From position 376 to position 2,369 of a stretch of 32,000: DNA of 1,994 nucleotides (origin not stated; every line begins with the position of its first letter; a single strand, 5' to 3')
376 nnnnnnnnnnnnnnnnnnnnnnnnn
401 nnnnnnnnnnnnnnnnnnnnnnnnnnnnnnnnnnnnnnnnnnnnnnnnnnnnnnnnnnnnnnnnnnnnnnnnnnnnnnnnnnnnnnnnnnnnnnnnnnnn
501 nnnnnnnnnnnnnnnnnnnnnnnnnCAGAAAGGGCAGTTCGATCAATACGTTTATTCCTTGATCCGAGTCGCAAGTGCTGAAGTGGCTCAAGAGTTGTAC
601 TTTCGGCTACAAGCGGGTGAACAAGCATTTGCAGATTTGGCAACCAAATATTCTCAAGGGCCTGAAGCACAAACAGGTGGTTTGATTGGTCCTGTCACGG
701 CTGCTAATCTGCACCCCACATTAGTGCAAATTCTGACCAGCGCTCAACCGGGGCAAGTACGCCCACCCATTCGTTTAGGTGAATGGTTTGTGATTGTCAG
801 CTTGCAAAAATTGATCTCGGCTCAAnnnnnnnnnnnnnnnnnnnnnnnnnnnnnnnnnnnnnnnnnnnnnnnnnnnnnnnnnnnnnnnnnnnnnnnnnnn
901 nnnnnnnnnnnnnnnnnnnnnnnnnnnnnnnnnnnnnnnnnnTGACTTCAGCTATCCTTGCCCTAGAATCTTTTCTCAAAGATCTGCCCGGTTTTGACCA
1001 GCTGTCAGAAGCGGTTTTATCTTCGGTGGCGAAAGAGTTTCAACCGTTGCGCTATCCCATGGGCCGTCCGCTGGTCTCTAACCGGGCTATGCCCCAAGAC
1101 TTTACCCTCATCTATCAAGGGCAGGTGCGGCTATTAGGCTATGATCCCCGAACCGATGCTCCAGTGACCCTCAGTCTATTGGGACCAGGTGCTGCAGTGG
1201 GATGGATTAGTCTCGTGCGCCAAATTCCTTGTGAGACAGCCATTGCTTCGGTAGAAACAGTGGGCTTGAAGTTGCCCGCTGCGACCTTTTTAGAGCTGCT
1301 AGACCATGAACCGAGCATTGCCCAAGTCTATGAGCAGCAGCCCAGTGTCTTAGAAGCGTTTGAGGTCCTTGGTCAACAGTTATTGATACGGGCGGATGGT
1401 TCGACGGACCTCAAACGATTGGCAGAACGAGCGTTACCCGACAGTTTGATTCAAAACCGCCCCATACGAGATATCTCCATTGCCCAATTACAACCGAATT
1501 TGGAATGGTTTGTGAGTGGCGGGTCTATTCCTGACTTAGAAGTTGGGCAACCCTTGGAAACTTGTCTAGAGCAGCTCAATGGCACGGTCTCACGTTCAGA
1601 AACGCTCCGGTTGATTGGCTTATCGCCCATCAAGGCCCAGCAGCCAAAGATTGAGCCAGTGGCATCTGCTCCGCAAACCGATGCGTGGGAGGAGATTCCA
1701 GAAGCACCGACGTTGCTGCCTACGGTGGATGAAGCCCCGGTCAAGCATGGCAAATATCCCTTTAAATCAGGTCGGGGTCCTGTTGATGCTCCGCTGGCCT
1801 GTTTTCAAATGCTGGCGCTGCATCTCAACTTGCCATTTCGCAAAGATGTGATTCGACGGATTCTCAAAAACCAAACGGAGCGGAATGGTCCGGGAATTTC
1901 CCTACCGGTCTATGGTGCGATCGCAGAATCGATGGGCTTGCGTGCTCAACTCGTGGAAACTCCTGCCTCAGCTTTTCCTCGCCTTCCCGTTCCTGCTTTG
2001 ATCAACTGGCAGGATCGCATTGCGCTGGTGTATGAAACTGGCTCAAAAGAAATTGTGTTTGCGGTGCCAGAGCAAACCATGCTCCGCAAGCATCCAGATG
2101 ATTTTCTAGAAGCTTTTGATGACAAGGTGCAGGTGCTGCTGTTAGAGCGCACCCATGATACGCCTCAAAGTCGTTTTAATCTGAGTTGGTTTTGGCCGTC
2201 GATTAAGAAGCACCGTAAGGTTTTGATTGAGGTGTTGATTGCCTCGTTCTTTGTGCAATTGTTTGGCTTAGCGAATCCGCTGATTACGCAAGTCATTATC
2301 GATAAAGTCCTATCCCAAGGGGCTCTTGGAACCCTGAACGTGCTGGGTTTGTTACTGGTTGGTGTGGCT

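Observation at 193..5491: Translationally coupled PPIase / CNB-C39like-ABC / HlyD module: a T1SS with a dedicated cytosolic prolyl isomerase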

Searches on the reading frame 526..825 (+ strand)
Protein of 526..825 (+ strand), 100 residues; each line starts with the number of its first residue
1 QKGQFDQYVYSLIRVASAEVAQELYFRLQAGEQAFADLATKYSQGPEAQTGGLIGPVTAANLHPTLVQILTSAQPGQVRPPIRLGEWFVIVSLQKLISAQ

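Call 19: search_solved_structures(query=window:526-825:+, max_evalue=10, show_alignments=5)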
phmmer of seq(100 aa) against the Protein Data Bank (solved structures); distinct sequences matched with E-value up to 10: 14.
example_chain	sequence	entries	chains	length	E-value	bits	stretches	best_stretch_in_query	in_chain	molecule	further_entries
1m5y_A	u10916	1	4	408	4.6e-06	30.3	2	23-90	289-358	Survival protein surA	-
9hg5_F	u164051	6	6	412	4.8e-06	30.2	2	23-90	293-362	Chaperone SurA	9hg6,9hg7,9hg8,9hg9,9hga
8pz1_F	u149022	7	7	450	6.1e-06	29.9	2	23-90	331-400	Chaperone SurA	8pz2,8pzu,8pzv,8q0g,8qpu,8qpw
8qpv_F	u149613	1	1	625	1.4e-05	28.7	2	23-90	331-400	Chaperone SurA,Outer membrane protein X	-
8qp5_P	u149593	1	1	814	2.2e-05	28.1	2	23-90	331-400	Chaperone SurA,Serine protease EspP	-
4g2p_A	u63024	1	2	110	0.00083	23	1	22-90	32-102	Chaperone SurA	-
1zk6_A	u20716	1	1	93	0.0032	21.2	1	11-88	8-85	Foldase protein prsA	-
3gpk_A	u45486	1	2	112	0.0041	20.8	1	22-92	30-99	PpiC-type peptidyl-prolyl cis-trans isomerase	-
4wo7_A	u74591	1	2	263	0.023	18.4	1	11-88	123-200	Foldase protein PrsA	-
2pv1_A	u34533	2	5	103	0.063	17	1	33-94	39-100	Chaperone surA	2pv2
9dm3_A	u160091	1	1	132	0.21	15.3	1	6-74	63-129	naphthalenediimide binding protein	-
2pv3_A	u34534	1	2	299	0.39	14.5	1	34-94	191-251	Chaperone surA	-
5htf_A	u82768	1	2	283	1.1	13.1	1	16-65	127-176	Foldase protein PrsA 1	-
6vj6_A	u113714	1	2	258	1.6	12.6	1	11-90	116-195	Peptidylprolyl isomerase (PrsA)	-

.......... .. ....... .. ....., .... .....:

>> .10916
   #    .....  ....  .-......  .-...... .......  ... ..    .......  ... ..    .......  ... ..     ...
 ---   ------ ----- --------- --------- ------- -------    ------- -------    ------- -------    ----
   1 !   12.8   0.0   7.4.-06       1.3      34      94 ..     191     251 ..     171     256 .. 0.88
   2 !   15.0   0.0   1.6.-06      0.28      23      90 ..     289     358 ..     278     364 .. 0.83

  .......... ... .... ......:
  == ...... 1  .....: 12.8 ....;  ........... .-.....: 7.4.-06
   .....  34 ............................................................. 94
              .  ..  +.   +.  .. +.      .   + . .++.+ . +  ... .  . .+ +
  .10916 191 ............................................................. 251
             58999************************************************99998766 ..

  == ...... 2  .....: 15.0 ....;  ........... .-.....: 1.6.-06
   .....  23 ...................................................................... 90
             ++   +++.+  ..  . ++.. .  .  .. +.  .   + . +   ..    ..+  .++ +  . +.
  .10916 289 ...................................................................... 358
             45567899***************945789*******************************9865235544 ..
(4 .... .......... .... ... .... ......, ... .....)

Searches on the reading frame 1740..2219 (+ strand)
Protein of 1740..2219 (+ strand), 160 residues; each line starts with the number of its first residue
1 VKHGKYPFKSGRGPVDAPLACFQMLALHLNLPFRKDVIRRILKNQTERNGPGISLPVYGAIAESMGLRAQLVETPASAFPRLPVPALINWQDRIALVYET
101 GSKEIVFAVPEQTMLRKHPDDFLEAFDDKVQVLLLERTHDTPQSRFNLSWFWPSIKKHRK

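Call 17: search_solved_structures(query=window:1740-2219:+, max_evalue=10, show_alignments=5)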
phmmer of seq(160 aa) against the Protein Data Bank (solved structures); distinct sequences matched with E-value up to 10: 2.
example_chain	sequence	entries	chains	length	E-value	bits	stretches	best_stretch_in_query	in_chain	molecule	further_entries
7sgr_J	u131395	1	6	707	0.011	18.8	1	19-160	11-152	Alpha-hemolysin translocation ATP-binding protein HlyB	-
8dck_A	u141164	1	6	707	0.011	18.8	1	19-160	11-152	Alpha-hemolysin translocation ATP-binding protein HlyB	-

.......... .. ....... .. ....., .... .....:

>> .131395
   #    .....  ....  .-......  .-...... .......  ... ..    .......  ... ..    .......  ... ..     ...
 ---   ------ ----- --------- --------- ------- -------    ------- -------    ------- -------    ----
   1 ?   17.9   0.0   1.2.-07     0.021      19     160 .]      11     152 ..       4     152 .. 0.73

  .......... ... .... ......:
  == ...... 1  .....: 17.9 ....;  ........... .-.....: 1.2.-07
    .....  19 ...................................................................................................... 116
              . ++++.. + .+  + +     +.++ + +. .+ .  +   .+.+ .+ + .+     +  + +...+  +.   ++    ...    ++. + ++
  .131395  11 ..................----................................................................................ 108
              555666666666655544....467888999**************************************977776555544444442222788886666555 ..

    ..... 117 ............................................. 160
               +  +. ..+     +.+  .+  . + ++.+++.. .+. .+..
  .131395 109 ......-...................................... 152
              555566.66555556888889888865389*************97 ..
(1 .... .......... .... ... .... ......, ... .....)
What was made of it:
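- The N-terminal domain aligns best to the HlyB C39-like domain, with Ala at the Cys position (call 17).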
